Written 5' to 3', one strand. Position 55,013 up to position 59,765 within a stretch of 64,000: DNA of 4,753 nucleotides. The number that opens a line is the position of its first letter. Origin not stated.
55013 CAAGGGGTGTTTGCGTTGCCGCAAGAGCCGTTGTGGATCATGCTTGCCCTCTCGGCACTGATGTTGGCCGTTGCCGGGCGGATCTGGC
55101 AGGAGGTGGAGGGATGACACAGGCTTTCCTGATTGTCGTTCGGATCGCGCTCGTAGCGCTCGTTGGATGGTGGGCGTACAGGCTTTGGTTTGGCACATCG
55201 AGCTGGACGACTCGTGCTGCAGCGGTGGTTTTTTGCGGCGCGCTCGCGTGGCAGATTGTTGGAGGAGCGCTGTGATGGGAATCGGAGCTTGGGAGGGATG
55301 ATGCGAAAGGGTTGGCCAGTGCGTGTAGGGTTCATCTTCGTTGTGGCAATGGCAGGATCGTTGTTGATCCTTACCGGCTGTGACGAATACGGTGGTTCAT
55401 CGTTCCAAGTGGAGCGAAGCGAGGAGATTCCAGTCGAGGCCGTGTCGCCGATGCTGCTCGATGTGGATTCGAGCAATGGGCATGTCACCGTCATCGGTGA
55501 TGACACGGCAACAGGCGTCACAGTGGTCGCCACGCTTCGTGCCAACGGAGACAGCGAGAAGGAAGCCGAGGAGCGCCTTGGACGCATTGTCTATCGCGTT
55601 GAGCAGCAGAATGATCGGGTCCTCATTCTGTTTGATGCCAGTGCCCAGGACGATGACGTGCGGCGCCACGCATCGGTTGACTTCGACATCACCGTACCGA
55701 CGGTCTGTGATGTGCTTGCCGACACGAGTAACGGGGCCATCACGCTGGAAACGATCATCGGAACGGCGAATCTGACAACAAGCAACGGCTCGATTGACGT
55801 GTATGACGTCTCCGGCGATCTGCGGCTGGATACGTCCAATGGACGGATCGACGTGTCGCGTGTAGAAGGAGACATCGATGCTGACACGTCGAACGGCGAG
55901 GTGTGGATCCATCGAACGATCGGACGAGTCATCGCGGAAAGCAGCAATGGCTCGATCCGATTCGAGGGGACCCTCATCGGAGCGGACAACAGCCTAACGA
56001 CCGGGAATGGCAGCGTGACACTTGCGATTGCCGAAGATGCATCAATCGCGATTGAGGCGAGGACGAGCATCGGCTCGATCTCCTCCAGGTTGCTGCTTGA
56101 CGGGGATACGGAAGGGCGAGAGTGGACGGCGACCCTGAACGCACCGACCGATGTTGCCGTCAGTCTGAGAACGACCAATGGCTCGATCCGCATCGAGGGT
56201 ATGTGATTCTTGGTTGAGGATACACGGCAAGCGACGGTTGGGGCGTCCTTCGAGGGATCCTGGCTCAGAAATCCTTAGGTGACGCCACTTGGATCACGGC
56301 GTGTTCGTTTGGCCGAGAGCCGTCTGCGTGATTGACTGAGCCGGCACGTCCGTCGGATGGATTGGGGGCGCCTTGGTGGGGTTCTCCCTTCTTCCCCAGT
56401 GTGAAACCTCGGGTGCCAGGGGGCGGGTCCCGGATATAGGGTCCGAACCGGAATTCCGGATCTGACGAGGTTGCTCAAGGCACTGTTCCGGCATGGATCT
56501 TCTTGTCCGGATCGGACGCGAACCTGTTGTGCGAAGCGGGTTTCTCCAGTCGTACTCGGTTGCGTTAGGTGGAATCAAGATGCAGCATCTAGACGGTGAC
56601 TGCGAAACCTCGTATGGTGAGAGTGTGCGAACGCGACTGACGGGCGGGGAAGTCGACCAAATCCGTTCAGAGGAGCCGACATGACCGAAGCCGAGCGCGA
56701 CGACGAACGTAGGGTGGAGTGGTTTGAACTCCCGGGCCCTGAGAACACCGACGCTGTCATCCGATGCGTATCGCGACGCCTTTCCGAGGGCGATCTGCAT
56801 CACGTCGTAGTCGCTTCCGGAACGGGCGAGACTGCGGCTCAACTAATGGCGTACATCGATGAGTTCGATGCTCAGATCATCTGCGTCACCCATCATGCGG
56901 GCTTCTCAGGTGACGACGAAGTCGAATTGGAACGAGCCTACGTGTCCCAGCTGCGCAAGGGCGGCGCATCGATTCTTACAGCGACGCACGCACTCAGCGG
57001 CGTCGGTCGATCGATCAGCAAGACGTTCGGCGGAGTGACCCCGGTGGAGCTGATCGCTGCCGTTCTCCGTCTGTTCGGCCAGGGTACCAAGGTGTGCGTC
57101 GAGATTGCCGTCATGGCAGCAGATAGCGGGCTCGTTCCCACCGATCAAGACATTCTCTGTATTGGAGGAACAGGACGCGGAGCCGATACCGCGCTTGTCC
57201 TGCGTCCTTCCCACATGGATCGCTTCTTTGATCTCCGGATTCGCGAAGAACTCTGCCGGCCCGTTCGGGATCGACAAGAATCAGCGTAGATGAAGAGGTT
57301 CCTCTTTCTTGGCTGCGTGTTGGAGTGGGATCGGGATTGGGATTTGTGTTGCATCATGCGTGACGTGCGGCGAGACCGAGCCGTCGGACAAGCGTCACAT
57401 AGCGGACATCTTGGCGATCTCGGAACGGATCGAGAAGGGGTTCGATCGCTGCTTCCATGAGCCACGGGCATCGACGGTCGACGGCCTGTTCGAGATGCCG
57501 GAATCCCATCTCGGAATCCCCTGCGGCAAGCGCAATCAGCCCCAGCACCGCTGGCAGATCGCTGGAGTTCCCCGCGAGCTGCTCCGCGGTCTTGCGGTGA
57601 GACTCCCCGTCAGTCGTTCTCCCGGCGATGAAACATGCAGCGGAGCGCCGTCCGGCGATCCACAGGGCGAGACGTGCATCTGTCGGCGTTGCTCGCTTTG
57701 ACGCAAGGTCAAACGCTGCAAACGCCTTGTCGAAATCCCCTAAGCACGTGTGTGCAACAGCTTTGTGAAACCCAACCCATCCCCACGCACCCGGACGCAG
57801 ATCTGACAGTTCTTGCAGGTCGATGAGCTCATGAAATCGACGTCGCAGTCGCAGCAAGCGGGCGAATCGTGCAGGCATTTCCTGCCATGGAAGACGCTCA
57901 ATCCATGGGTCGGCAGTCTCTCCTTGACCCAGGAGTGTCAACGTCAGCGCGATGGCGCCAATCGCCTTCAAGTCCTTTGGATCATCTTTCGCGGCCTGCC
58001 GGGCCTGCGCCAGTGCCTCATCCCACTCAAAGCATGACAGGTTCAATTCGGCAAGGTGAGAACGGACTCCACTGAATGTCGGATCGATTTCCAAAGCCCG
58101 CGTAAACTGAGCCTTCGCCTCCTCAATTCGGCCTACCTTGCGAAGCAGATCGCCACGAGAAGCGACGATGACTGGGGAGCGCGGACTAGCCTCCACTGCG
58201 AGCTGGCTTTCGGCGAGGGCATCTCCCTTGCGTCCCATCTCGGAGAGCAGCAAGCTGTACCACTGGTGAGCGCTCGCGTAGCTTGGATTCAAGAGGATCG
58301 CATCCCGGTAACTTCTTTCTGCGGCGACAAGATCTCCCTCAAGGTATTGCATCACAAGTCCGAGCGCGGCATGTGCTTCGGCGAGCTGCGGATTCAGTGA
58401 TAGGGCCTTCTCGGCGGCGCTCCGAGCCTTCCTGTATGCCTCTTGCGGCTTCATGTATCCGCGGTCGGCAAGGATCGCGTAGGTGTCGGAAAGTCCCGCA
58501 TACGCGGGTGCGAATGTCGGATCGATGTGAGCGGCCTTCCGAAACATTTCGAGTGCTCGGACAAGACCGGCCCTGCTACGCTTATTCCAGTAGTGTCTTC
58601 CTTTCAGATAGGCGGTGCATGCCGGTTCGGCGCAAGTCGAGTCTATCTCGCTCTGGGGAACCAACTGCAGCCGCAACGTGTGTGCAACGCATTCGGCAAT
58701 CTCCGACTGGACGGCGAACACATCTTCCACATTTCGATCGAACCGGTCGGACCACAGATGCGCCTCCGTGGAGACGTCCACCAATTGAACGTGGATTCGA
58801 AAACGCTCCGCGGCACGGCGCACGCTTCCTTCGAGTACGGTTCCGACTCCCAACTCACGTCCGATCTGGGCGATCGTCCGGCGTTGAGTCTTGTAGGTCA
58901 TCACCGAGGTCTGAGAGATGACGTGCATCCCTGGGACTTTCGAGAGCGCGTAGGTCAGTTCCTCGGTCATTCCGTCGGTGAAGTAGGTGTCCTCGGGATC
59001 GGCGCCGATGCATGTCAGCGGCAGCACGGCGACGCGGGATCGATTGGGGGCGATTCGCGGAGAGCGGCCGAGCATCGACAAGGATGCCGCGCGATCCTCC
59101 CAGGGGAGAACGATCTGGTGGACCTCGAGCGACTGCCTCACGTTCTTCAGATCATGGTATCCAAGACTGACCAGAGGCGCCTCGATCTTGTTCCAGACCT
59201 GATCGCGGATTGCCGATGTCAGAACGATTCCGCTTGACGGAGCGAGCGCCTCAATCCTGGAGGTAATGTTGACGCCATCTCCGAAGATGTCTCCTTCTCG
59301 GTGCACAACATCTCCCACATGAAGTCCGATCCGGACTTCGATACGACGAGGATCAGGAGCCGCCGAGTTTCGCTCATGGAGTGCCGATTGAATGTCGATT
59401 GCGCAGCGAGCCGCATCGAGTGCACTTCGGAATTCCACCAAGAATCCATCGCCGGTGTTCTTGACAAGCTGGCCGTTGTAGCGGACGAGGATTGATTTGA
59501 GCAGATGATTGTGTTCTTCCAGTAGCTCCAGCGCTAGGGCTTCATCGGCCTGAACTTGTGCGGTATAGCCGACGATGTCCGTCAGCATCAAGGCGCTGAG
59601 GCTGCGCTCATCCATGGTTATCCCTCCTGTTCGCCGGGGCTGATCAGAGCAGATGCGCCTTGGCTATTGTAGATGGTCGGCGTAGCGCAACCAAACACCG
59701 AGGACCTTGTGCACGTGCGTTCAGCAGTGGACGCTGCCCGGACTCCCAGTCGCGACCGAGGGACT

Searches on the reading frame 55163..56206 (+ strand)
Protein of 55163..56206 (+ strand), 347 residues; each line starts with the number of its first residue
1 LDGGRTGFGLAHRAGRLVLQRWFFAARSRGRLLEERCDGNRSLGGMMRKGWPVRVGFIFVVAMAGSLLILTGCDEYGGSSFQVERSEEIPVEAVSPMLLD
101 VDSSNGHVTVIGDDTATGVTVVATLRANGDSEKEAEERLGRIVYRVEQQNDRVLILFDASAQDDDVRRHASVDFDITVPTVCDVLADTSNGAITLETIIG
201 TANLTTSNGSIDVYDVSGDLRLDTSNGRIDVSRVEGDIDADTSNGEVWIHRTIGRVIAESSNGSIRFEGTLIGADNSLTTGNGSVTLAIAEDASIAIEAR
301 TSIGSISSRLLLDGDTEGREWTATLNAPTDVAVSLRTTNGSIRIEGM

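Call 73: search_protein_families(library=pfam, proteins=[window:55163-56206:+], max_evalue=0.001)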
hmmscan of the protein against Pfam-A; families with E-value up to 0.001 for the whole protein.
window:55163-56206:+ (347 aa): 1 family
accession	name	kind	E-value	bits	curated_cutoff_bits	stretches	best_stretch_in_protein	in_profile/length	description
PF13349.12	DUF4097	-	6e-10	39.3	22.9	1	100-344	5-246/247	Toastrack DUF4097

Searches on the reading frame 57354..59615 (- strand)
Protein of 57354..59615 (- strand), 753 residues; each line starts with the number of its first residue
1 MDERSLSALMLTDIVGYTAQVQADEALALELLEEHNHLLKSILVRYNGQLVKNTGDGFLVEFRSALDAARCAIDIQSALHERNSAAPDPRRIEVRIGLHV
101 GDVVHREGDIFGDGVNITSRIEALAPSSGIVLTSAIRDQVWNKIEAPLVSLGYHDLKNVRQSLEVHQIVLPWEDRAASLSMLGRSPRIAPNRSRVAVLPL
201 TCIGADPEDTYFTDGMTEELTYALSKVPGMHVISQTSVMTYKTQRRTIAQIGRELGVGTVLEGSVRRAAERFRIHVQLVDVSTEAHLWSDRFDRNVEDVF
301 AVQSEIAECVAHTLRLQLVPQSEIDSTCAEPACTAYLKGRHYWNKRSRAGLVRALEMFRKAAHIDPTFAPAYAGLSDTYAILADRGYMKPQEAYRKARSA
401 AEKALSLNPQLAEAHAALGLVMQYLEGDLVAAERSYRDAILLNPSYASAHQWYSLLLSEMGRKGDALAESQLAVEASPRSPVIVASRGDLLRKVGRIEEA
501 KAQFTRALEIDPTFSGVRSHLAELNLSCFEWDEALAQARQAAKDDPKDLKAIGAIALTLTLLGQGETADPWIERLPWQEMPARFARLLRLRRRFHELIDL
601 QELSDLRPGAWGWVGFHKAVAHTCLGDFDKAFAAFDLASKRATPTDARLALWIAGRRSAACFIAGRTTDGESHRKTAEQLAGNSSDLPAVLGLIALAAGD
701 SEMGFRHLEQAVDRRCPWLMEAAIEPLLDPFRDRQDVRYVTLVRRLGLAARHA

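Call 73: search_protein_families(library=pfam, proteins=[window:57354-59615:-], max_evalue=0.001)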
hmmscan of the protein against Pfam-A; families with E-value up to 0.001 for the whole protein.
window:57354-59615:- (753 aa): 10 families
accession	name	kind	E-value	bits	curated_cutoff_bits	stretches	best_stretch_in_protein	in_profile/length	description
PF13431.12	TPR_17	-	2.6e-17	62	24.4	0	436-467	2-33/34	Tetratricopeptide repeat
PF00515.34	TPR_1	-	7.2e-14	51.4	27.8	1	487-514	7-34/34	Tetratricopeptide repeat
PF07719.23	TPR_2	-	1.4e-13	50.2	27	1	487-513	7-33/34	Tetratricopeptide repeat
PF14559.12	TPR_19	-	1e-12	48.6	25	1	494-548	4-58/68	Tetratricopeptide repeat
PF13414.12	TPR_11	-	1.9e-12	47.1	26.8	0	488-523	1-36/42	TPR repeat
PF00211.25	Guanylate_cyc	-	3.1e-12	46.9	21.9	1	8-137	10-152/183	Adenylate and Guanylate cyclase catalytic domain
PF13181.12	TPR_8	-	2.4e-10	40.1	25.7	0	487-513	7-33/34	Tetratricopeptide repeat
PF13428.12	TPR_14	-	5.4e-10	39.4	23.5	0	485-524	5-44/44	Tetratricopeptide repeat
PF13424.12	TPR_12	-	0.0002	21.9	30.1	0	392-440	24-72/77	Tetratricopeptide repeat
PF13432.12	TPR_16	-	0.00078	20.3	32.7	0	428-481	12-65/65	Tetratricopeptide repeat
